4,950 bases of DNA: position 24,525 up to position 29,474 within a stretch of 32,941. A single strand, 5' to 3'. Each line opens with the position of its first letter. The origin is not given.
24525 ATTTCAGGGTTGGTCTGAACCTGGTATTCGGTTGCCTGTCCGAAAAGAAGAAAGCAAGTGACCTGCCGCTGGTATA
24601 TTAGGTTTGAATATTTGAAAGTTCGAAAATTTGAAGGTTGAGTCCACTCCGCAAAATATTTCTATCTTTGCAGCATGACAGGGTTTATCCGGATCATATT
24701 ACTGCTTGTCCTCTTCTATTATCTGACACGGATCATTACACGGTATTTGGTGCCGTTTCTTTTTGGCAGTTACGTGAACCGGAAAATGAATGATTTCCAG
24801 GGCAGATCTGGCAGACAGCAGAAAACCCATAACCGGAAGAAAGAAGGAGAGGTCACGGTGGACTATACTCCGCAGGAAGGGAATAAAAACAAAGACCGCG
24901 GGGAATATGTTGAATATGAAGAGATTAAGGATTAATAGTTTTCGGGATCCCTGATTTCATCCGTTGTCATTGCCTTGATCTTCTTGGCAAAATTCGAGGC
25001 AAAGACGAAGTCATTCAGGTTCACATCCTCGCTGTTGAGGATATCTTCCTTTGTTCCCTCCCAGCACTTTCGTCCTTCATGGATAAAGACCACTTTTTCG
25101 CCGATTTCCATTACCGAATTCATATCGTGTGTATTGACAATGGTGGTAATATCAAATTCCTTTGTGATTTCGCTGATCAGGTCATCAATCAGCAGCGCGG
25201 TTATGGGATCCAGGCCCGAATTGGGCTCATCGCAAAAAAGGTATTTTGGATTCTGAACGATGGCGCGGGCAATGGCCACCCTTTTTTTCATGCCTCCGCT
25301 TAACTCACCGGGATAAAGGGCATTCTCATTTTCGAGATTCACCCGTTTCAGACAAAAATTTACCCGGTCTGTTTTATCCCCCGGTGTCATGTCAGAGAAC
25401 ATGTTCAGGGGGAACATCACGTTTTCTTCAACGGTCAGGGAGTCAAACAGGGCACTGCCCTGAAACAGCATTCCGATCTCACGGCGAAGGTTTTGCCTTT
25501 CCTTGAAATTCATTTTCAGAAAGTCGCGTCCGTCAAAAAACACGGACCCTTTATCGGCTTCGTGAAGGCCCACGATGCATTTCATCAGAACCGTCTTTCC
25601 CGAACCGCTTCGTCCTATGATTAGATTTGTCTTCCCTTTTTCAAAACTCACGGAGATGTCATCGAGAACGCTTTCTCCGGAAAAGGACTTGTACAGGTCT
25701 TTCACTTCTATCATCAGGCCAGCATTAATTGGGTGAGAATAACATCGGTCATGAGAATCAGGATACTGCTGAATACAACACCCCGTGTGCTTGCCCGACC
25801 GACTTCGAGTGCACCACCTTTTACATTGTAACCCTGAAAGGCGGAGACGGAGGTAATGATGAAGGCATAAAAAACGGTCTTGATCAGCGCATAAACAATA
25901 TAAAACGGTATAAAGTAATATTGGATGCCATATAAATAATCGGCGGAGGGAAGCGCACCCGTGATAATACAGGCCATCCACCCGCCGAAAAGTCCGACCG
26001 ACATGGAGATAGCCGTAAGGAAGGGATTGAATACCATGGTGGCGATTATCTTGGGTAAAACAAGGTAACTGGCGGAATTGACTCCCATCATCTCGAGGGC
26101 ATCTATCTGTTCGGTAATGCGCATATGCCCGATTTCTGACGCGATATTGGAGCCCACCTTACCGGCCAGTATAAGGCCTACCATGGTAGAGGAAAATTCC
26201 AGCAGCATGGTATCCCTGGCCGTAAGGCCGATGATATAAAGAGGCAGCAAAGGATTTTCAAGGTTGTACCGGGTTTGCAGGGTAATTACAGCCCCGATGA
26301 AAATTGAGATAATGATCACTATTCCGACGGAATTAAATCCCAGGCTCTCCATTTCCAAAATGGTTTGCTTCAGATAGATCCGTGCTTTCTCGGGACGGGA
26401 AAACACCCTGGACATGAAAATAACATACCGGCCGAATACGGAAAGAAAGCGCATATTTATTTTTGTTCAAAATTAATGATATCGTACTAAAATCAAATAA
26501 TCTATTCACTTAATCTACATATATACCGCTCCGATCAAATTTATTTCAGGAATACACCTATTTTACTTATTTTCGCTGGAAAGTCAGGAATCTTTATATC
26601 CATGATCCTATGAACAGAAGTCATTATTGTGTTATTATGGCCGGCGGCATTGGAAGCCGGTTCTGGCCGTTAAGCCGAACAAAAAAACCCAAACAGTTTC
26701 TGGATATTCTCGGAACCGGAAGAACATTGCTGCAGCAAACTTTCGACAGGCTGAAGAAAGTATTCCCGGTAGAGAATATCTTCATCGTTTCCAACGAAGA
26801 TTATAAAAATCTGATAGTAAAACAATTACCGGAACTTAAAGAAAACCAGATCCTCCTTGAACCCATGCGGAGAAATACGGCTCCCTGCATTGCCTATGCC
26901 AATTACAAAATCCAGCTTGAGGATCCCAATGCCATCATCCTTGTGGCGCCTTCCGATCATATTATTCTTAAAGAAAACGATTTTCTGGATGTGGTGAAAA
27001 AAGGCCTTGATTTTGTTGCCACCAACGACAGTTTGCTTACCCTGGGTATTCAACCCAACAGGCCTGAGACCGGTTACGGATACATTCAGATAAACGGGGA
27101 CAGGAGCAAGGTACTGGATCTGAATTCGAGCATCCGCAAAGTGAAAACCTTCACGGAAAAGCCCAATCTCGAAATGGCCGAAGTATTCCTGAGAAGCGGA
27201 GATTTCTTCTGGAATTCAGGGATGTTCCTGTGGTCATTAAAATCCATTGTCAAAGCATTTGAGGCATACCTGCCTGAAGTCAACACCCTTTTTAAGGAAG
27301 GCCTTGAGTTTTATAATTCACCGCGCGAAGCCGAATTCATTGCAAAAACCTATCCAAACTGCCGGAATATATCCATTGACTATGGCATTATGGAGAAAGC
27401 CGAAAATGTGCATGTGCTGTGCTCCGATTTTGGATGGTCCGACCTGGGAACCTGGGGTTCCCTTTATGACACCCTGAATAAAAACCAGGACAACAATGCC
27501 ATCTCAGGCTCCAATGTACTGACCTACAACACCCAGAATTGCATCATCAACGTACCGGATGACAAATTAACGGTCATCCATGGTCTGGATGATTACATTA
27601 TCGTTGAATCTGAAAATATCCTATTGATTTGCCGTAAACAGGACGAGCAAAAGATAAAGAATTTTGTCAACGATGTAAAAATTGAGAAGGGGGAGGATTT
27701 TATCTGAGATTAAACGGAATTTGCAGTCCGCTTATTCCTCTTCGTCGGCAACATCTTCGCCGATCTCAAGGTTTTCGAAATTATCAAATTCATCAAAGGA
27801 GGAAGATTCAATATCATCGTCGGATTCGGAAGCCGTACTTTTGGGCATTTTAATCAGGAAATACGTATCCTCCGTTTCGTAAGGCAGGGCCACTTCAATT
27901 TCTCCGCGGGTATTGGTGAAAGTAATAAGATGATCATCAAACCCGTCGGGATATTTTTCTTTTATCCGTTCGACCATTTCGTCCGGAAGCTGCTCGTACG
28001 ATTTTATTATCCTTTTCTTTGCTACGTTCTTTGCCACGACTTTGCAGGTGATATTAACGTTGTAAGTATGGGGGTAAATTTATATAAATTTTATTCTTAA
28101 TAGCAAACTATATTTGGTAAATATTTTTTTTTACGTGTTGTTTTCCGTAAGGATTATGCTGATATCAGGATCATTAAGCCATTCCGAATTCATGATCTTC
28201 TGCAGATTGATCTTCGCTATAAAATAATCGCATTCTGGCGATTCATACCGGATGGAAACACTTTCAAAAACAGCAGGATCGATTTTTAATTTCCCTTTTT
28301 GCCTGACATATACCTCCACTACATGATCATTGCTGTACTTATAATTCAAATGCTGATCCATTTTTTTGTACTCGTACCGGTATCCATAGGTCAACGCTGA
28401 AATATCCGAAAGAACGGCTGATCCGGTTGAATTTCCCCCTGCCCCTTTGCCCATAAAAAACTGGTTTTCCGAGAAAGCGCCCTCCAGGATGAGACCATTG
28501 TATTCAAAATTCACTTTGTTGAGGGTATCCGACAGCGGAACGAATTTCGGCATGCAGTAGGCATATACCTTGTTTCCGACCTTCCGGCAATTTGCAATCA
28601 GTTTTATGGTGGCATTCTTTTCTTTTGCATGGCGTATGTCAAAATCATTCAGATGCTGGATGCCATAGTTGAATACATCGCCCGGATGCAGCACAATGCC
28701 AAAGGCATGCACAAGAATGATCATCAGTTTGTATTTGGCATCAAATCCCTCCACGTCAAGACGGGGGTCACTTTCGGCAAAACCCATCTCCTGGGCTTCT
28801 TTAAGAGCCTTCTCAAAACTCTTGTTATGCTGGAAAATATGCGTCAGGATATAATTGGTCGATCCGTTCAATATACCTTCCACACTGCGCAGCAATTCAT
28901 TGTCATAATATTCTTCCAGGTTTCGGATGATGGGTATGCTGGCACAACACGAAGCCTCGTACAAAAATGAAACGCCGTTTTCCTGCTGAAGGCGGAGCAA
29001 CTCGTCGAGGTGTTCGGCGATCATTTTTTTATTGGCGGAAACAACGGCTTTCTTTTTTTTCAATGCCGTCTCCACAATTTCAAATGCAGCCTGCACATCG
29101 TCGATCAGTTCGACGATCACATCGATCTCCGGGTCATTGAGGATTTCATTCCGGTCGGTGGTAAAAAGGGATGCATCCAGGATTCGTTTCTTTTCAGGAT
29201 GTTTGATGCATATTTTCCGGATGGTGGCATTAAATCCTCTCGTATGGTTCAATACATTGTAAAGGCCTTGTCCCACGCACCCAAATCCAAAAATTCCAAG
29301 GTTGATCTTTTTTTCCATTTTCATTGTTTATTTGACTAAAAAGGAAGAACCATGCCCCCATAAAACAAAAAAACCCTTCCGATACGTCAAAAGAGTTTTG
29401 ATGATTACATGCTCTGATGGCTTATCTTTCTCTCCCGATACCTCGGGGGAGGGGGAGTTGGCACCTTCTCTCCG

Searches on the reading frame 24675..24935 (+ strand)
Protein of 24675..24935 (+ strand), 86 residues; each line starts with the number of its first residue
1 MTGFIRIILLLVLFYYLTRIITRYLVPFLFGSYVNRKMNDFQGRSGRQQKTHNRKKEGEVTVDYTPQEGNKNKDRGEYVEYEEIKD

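Call 53: search_protein_families(library=pfam, proteins=[window:24675-24935:+], max_evalue=0.1)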
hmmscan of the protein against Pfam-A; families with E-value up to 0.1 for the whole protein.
window:24675-24935:+ (86 aa): 2 families
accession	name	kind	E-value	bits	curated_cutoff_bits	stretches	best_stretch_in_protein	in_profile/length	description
PF16118.10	DUF4834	-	1.2e-09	39.4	27.8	1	3-85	5-99/99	Domain of unknown function (DUF4834)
PF06837.17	Fijivirus_P9-2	-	0.031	14.4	27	1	4-44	85-123/178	Fijivirus P9-2 protein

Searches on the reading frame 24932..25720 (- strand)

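Call 90: search_protein_families(library=ncbifam, proteins=[window:24932-25720:-], max_evalue=0.00001)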
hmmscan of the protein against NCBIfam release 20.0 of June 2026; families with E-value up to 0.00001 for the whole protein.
window:24932-25720:- (262 aa): 182 families (the best 25 are shown)
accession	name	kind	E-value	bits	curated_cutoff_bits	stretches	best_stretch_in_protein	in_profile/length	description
TIGR02315.1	ABC_phnC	equivalog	8.4e-51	172.7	266.1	1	3-228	1-234/243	phosphonate ABC transporter ATP-binding protein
TIGR02314.1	ABC_MetN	equivalog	3.7e-48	164.3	499.7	1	3-244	1-245/343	methionine ABC transporter ATP-binding protein MetN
TIGR03265.1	PhnT2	equivalog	4.3e-47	161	457.7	1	4-247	5-243/353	putative 2-aminoethylphosphonate ABC transporter ATP-binding protein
NF007027.0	PRK09493.1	equivalog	1.9e-46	158.3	379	1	3-238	1-235/240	glutamine ABC transporter ATP-binding protein GlnQ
NF008809.0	PRK11831.1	equivalog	9.2e-46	156.3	441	1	3-239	8-244/270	phospholipid ABC transporter ATP-binding protein MlaF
TIGR02673.1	FtsE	equivalog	1.4e-45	155.6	264.85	1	3-216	1-213/214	cell division ATP-binding protein FtsE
TIGR00968.1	3a0106s01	subfamily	1.9e-45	155.2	342.75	1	4-230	1-221/237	sulfate ABC transporter ATP-binding protein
TIGR01186.1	proV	subfamily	2.1e-45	155.4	326.6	1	18-240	8-231/363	betaine/proline/choline family ABC transporter ATP-binding protein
TIGR04521.1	ECF_ATPase_2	equivalog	3.3e-45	154.3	330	1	16-233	18-238/279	energy-coupling factor transporter ATPase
NF040933.2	ABC_arch_GlcV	equivalog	5.1e-45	153.9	450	1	4-230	3-232/357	glucose ABC transporter ATP-binding protein GlcV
TIGR02982.1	heterocyst_DevA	subfamily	9.8e-45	152.8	295.8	1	16-217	18-218/220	ABC exporter ATP-binding subunit, DevA family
TIGR02211.1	LolD_lipo_ex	equivalog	1.7e-44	152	307.75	1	6-211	4-212/221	lipoprotein-releasing ABC transporter ATP-binding protein LolD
NF043075.1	MMSYN1_0197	equivalog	7.1e-44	150.1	550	1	3-245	2-239/341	spermidine/putrescine ABC transporter ATP-binding protein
TIGR02769.1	nickel_nikE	equivalog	9.3e-44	149.9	332.55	1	14-221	22-232/265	nickel import ATP-binding protein NikE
TIGR04406.1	LPS_export_lptB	equivalog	1.6e-43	148.7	240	1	4-234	2-229/239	LPS export ABC transporter ATP-binding protein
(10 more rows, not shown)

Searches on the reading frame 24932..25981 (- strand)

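Call 8: search_protein_families(library=pfam, proteins=[window:24932-25981:-], max_evalue=0.001)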
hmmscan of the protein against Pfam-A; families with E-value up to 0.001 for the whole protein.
window:24932-25981:- (349 aa): 3 families
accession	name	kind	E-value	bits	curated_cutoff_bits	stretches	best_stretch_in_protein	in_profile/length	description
PF00005.33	ABC_tran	-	1.1e-34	120.4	25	1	106-254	1-136/137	ABC transporter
PF13304.12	AAA_21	-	1.3e-08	35.8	27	0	210-288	221-301/304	AAA domain, putative AbiEii toxin, Type IV TA system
PF02463.25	SMC_N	-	7.8e-05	22.6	40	0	97-293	10-207/220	RecF/RecN/SMC N terminal domain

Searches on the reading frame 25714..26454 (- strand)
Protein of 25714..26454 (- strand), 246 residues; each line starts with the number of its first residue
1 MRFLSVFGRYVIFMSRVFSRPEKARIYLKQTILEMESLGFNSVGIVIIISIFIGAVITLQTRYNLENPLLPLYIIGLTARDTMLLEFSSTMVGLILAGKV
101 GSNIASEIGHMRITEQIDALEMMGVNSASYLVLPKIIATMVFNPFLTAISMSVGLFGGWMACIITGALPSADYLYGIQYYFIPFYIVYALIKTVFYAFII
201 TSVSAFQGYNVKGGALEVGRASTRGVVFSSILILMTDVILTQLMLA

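Call 8: search_protein_families(library=pfam, proteins=[window:25714-26454:-], max_evalue=0.001)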
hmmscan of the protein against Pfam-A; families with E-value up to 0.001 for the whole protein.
window:25714-26454:- (246 aa): 1 family
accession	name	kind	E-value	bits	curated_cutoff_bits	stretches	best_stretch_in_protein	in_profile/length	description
PF02405.21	MlaE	-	5.2e-65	219.4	22.5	1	33-243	3-212/212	Permease MlaE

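Call 90: search_protein_families(library=ncbifam, proteins=[window:25714-26454:-], max_evalue=0.00001)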
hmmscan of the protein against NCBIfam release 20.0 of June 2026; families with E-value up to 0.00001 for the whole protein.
window:25714-26454:- (246 aa): 2 families
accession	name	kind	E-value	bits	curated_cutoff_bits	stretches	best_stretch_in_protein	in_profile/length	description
TIGR00056.1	TIGR00056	subfamily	1.1e-50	172.7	212.2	1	15-245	30-257/260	MlaE family lipid ABC transporter permease subunit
NF033619.1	perm_MlaE_1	exception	9.1e-41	140.1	315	1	3-245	10-252/253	lipid asymmetry maintenance ABC transporter permease subunit MlaE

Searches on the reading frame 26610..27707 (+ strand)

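Call 8: search_protein_families(library=pfam, proteins=[window:26610-27707:+], max_evalue=0.001)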
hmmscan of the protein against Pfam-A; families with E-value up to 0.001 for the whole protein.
window:26610-27707:+ (365 aa): 4 families
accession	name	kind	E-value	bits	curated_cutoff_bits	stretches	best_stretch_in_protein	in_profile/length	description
PF00483.29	NTP_transferase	-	8.5e-40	137.3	21.2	1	8-292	3-242/245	Nucleotidyl transferase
PF22640.1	ManC_GMP_beta-helix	-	2.4e-07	31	27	1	302-354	2-53/55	MannoseP isomerase/GMP-like beta-helix domain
PF12804.13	NTP_transf_3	-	1.2e-06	29.2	27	1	7-67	1-52/160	MobA-like NTP transferase domain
PF01128.25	IspD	-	0.00043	20.6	27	1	7-74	3-63/221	2-C-methyl-D-erythritol 4-phosphate cytidylyltransferase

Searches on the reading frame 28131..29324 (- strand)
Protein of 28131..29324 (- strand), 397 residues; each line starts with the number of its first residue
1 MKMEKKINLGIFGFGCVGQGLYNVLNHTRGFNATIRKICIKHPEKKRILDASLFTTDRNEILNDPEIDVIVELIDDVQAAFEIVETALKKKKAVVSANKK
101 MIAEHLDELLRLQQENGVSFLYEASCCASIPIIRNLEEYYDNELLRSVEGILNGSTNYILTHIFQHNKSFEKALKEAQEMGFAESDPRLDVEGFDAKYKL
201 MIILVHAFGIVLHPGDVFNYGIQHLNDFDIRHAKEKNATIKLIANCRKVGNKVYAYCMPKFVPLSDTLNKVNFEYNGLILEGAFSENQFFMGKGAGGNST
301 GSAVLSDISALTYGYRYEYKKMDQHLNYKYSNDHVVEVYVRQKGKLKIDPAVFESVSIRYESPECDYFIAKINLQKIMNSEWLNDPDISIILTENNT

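Call 8: search_protein_families(library=pfam, proteins=[window:28131-29324:-], max_evalue=0.001)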
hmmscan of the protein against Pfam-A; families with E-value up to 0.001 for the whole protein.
window:28131-29324:- (397 aa): 3 families
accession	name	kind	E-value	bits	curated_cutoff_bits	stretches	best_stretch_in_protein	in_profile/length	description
PF00742.24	Homoserine_dh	-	3.1e-49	167.6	22.9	1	131-308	1-172/173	Homoserine dehydrogenase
PF03447.22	NAD_binding_3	-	5.3e-14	53.4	24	1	13-123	1-116/116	Homoserine dehydrogenase, NAD binding domain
PF01408.29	GFO_IDH_MocA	-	0.00042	21.4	24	0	7-96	1-91/120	Oxidoreductase family, NAD-binding Rossmann fold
